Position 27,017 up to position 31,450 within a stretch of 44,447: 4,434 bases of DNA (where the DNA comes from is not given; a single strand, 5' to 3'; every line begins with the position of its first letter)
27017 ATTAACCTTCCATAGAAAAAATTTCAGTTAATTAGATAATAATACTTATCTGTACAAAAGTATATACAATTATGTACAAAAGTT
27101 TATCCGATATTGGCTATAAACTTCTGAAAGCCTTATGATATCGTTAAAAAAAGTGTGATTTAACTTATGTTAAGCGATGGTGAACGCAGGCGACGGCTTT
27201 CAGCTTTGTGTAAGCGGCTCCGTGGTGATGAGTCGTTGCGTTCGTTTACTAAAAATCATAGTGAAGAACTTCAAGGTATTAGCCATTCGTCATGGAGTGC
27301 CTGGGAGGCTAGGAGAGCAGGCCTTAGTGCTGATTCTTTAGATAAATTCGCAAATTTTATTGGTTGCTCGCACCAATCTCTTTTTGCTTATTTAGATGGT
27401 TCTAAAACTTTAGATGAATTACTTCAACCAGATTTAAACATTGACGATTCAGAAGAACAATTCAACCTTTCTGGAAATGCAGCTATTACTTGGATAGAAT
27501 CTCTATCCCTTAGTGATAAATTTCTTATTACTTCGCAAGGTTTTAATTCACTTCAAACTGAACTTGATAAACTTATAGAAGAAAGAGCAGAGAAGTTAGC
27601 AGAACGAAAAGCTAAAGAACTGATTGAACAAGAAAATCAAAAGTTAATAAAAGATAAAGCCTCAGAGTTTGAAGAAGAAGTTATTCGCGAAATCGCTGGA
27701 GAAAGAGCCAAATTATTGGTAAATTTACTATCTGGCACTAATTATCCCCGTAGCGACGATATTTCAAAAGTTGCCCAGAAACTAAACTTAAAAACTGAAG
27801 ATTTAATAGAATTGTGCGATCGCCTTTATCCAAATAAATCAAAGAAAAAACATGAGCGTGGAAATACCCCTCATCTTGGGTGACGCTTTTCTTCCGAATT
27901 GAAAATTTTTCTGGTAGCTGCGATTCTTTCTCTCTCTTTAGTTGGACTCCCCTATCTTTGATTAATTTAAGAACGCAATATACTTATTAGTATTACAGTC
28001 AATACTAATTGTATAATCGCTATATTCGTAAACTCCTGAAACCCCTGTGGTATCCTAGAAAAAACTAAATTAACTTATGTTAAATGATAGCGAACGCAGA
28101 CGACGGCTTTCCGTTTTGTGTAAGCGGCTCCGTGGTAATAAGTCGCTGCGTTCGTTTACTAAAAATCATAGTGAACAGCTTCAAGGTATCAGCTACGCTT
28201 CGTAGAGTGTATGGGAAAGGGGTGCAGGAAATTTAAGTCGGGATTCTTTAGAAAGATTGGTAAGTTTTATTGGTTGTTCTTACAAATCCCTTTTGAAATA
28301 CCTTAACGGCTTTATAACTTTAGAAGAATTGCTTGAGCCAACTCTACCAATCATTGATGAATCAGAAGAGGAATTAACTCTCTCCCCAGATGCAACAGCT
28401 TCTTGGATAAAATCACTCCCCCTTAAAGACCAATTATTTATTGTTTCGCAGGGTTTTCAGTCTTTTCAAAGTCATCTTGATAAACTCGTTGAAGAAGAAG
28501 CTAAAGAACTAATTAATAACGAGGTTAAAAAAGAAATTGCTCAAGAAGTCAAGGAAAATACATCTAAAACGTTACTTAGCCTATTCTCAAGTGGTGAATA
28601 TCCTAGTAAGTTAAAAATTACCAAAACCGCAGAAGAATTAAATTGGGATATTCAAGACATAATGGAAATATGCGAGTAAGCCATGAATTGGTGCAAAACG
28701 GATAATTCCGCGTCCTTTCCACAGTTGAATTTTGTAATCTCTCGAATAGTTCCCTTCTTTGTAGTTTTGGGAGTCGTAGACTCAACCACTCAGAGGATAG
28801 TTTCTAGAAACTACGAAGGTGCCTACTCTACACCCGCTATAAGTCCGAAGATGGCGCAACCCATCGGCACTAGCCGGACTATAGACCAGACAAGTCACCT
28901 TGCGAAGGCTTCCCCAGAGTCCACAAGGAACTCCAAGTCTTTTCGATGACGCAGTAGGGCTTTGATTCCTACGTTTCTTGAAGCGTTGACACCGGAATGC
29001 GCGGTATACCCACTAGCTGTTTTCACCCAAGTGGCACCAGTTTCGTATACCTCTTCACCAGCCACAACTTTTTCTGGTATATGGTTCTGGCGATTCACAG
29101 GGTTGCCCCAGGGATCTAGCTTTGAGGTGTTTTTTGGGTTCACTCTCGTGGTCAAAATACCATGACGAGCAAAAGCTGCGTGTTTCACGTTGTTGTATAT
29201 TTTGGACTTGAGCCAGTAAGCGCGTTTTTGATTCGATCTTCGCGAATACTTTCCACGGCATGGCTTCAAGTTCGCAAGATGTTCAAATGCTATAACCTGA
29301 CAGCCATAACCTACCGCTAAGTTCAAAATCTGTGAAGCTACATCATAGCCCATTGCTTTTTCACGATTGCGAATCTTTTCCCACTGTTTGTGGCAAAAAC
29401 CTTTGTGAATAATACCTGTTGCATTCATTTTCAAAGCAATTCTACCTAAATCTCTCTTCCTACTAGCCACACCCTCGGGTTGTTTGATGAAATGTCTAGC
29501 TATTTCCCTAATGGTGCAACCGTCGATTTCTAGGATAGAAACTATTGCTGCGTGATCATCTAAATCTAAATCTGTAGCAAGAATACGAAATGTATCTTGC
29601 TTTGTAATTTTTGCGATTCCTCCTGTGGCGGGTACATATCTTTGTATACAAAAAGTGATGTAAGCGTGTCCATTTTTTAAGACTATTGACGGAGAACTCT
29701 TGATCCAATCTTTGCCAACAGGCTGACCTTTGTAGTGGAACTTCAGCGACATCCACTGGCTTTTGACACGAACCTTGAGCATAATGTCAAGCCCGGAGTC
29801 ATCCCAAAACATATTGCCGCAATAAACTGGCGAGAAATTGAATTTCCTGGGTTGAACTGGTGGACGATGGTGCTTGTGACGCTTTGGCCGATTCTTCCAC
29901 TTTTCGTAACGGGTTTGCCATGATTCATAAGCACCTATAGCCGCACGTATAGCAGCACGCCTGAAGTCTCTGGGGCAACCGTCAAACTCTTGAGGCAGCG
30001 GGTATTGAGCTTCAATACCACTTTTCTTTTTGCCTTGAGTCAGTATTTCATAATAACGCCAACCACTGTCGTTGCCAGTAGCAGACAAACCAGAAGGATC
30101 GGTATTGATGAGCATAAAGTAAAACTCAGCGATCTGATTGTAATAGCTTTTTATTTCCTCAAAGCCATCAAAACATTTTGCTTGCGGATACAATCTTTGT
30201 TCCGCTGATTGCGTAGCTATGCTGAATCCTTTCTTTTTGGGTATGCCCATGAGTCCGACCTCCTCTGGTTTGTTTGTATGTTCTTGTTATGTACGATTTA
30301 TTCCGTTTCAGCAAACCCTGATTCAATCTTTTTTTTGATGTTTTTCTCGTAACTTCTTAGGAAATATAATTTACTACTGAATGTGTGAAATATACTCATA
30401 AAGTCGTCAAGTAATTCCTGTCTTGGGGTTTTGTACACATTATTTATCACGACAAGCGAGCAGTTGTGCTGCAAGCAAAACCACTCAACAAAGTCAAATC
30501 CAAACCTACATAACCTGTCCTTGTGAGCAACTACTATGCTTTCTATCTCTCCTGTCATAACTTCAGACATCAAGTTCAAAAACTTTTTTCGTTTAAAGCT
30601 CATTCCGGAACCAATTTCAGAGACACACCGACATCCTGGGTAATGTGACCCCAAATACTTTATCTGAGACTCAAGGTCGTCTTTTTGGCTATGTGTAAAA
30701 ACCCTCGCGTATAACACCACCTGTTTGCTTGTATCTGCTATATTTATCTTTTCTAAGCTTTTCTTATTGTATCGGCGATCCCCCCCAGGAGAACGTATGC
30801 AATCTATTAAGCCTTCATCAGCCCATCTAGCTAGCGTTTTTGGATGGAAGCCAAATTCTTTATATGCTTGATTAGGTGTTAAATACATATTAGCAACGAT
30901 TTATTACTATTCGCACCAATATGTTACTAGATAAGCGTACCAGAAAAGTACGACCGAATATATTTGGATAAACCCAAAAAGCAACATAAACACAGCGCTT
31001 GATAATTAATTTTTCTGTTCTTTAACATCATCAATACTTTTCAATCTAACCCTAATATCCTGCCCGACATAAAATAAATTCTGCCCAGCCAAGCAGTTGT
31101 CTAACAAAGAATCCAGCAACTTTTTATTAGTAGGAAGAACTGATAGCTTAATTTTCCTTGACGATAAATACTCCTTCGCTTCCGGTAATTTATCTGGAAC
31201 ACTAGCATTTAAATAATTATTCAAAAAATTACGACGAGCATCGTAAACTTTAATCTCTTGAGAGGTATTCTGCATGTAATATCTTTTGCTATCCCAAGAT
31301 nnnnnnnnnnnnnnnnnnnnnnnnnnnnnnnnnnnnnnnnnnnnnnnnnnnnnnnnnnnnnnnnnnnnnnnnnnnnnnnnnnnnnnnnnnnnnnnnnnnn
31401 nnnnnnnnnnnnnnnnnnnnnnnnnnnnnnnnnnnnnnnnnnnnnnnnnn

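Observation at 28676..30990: IS607-like element with both enzymes apparently disarmed but both ORFs intact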

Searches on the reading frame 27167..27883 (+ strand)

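Call 58: search_protein_families(library=pfam, proteins=[window:27167-27883:+], max_evalue=0.001)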
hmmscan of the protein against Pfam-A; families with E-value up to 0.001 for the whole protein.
window:27167-27883:+ (238 aa): 2 families
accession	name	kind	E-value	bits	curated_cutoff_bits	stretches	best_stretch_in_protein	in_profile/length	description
PF12844.13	HTH_19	-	0.00012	22.4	30.2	0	175-215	20-60/64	Helix-turn-helix domain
PF13443.12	HTH_26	-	0.00031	21.4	22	0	36-73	20-58/63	Cro/C1-type HTH DNA-binding domain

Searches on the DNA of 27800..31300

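Call 24: search_rna_families(source=window, start=27800, end=31300, threshold=evalue, max_evalue=1, show_alignments=2)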
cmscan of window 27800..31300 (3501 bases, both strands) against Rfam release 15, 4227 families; matches with E-value up to 1: 1.
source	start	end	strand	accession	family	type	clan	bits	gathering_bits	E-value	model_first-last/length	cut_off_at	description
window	28458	28503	-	RF00037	IRE_I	Cis-reg;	-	19.5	34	0.92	1-36/36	no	Iron response element I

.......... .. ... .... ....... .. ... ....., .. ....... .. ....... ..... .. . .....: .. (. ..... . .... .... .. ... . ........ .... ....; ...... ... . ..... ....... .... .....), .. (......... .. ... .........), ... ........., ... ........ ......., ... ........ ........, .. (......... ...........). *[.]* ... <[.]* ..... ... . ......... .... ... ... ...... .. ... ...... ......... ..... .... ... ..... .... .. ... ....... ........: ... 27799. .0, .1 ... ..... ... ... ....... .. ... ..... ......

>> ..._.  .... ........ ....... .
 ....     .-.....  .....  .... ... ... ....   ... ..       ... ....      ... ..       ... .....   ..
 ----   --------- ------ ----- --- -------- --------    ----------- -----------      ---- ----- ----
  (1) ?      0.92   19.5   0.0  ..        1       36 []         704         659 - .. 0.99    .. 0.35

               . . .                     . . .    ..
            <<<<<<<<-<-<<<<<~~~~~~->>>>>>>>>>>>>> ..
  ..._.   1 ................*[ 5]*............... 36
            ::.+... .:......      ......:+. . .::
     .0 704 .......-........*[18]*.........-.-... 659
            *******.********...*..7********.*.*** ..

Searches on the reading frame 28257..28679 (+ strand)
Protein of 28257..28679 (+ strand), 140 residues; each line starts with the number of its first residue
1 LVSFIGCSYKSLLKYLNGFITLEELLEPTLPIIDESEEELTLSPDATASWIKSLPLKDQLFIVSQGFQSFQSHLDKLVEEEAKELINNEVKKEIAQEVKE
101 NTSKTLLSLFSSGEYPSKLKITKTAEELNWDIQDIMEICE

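Call 58: search_protein_families(library=pfam, proteins=[window:28257-28679:+], max_evalue=0.001)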
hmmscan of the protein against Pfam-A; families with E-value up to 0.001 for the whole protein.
window:28257-28679:+ (140 aa): 0 families
